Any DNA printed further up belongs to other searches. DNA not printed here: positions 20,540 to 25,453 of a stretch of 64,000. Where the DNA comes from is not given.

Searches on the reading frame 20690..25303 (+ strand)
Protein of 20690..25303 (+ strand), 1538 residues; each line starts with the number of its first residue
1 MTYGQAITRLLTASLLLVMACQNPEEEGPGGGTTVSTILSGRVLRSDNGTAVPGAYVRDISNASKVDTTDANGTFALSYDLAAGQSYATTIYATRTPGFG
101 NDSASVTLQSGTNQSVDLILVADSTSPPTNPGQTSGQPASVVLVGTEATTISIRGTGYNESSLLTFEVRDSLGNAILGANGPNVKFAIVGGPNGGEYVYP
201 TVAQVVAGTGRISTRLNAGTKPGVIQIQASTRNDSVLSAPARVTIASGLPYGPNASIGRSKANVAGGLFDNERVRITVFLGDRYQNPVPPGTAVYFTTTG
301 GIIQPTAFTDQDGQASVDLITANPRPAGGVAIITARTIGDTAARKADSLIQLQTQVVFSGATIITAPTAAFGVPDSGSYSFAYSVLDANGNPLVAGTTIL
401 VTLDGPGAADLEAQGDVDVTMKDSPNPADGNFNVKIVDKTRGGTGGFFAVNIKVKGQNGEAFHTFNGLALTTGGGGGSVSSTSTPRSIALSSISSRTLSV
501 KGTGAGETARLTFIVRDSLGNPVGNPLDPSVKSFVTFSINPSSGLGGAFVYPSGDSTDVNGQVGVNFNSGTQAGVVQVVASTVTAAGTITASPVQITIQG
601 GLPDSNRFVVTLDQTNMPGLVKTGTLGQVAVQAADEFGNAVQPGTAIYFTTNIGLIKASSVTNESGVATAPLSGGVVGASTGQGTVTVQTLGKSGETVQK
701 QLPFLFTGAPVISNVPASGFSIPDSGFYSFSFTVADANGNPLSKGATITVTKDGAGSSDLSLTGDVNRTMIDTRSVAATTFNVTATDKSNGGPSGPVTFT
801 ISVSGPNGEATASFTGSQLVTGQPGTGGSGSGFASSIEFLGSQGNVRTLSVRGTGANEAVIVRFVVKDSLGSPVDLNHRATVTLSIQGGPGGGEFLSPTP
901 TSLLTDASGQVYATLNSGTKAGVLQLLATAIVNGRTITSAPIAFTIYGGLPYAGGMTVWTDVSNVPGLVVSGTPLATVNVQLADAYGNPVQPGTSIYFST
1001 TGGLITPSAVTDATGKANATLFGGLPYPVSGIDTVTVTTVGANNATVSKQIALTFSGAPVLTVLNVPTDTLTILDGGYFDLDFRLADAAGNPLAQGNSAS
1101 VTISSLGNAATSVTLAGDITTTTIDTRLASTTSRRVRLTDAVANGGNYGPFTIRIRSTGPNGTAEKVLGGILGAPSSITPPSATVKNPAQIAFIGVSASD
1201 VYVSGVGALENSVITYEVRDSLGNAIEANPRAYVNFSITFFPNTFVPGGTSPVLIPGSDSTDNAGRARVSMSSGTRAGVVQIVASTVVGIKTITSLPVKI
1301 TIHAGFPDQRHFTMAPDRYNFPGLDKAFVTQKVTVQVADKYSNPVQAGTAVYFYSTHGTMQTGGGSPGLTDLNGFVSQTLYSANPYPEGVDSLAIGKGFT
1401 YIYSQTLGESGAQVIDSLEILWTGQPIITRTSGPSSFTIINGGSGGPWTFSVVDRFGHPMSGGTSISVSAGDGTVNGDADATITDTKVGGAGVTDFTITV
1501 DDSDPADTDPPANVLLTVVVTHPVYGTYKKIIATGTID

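Call 66: search_protein_families(library=pfam, proteins=[window:20690-25303:+], max_evalue=0.00001)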
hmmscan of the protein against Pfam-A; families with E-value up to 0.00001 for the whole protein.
window:20690-25303:+ (1538 aa): 1 family
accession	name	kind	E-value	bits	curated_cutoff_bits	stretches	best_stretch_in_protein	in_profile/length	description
PF09134.16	Invasin_D3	-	1.2e-24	87.1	33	0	968-1049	14-91/98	Invasin, domain 3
